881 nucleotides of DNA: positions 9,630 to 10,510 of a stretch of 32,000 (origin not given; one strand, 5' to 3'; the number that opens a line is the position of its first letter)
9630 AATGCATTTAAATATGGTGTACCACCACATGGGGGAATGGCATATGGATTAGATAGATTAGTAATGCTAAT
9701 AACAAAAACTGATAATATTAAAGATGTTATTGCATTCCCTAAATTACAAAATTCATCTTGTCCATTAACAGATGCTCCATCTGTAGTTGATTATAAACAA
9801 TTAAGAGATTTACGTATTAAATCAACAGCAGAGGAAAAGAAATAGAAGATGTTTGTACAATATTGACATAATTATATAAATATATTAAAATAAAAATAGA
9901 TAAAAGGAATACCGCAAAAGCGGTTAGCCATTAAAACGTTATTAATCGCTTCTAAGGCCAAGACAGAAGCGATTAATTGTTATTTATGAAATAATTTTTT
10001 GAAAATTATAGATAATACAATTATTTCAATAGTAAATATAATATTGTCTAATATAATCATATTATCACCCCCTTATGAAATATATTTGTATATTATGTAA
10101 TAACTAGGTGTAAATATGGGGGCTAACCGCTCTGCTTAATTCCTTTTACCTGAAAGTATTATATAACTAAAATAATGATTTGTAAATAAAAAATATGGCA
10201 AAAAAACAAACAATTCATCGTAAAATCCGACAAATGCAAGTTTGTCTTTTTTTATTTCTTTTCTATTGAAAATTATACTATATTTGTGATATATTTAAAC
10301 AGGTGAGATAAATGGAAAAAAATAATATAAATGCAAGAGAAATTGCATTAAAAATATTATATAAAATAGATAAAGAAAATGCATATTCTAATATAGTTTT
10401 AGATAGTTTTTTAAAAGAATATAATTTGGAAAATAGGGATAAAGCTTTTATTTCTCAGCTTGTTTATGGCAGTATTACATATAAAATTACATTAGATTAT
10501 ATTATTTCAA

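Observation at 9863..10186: Unannotated type I toxin-antitoxin-like module in the aspS-rsmB spacer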

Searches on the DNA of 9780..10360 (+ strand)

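Call 12: search_rna_families(source=window, start=9780, end=10360, threshold=evalue, max_evalue=10, show_alignments=3)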
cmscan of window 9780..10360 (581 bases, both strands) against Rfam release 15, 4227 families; matches with E-value up to 10: 8.
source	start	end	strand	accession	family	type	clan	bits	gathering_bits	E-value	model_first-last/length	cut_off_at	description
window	10227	10326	-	RF01463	rli27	Gene; sRNA;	-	24.8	55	3.7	1-99/99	no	Listeria sRNA rli27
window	10167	10202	+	RF01375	CRISPR-DR62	Gene; CRISPR;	-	21.2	45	4.2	1-37/37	no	CRISPR RNA direct repeat element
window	9939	10017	-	RF02414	rli60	Gene; sRNA;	-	19.9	60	5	1-191/191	no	Listeria sRNA rli60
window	10198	10288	-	RF02074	STnc240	Gene; sRNA;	-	18.2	55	6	1-77/77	no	Enterobacterial sRNA STnc240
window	9780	9855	-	RF00954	MIR1446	Gene; miRNA;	-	16.5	70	1.5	1-81/105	3'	MIR1446 microRNA precursor family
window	9887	9987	+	RF00125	IS128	Gene; sRNA;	-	15.3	80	1.3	107-204/209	no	IS128 RNA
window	10200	10252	-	RF04164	MIR1507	Gene; miRNA;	-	14.4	73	3.8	27-79/107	no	MIR1507 microRNA precursor family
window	10191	10253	-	RF02480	GlsR14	Gene; snRNA; snoRNA; CD-box;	-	12.1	90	3.8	1-68/68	no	Small nucleolar RNA GlsR14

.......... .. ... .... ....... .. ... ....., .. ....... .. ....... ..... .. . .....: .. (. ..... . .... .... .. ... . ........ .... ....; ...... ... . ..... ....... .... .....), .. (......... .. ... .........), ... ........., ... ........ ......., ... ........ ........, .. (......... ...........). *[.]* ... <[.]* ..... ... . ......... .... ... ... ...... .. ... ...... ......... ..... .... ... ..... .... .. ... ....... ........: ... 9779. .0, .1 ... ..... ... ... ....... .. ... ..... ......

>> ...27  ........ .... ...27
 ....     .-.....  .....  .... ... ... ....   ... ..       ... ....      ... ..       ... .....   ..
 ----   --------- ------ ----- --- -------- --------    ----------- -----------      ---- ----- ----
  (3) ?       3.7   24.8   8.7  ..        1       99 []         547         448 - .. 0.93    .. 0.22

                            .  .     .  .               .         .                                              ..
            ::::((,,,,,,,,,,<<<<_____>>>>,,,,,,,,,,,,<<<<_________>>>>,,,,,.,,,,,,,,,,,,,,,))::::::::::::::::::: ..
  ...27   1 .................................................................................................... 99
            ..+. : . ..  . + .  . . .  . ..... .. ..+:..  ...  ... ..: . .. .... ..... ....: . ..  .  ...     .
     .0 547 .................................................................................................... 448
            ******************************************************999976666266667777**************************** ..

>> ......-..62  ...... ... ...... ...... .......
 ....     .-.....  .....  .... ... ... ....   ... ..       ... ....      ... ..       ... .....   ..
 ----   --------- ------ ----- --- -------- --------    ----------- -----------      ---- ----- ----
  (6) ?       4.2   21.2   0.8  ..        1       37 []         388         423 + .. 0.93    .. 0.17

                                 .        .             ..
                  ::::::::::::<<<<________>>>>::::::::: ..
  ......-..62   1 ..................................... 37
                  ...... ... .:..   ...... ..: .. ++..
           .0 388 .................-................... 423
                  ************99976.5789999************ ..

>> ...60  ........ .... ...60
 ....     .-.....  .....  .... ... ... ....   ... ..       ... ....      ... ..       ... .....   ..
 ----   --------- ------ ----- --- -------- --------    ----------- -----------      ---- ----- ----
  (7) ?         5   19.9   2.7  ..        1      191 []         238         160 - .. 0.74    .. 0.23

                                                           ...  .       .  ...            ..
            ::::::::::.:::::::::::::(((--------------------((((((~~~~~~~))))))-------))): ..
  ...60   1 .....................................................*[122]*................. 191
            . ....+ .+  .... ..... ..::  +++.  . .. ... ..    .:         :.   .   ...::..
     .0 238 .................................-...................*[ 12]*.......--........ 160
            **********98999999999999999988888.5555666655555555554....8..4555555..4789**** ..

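Call 38: search_dna_similar(query=window:9855-10200:+, collection=plasmids, mode=distant, max_evalue=0.01, max_rows=10)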
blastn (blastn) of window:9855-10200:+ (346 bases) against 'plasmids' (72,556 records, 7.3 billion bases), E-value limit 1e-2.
No match.

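Call 39: search_dna_similar(query=window:9855-10200:+, collection=phages, mode=distant, max_evalue=0.01, max_rows=10)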
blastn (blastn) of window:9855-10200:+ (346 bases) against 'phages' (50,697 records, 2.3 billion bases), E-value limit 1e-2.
No match.

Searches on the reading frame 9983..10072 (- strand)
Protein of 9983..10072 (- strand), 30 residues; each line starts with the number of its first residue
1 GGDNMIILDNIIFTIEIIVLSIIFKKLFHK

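Call 31: search_protein_families(library=pfam, proteins=[window:9983-10060:-], max_evalue=10)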
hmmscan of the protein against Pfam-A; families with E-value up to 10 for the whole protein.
seq(26 aa): 0 families

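Call 32: search_protein_families(library=ncbifam, proteins=[window:9983-10060:-], max_evalue=10)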
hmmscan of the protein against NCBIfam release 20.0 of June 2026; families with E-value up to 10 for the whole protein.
seq(26 aa): 0 families

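Call 47: search_dna_similar(query=window:9983-10060:-, collection=plasmids, mode=protein, max_evalue=10, max_rows=15)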
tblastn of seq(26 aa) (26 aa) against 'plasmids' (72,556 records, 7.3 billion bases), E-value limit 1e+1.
No match.

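Call 60: search_protein_representatives(protein=window:9983-10072:-)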
Query: 30 residues. Proteins with E-value up to 0.001 (for the whole library): 0; up to 1e-10: 0; up to 1e-30: 0. The best 0 are listed.

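Call 62: find_related_loci(query=A3, collection=viral_contigs, flank=1500)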
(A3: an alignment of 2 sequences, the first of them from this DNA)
Query A3 (26 aa) in viral_contigs; peptide patterns used: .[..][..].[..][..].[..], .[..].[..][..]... (x = any residue, [..] = any of these).
356 stretches matched a pattern, but none encodes a relative of the query by tblastn (E <= 1e-3).

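Call 73: search_protein_families(library=phrogs, proteins=[window:9983-10060:-], max_evalue=10)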
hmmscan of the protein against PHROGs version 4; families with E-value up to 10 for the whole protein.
seq(26 aa): 0 families

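Call 74: search_protein_families(library=padloc, proteins=[window:9983-10060:-], max_evalue=10)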
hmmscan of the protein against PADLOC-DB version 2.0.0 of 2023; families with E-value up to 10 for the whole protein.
seq(26 aa): 0 families

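Call 75: search_solved_structures(query=window:9983-10060:-, max_evalue=10)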
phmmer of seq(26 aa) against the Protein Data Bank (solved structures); distinct sequences matched with E-value up to 10: 0.
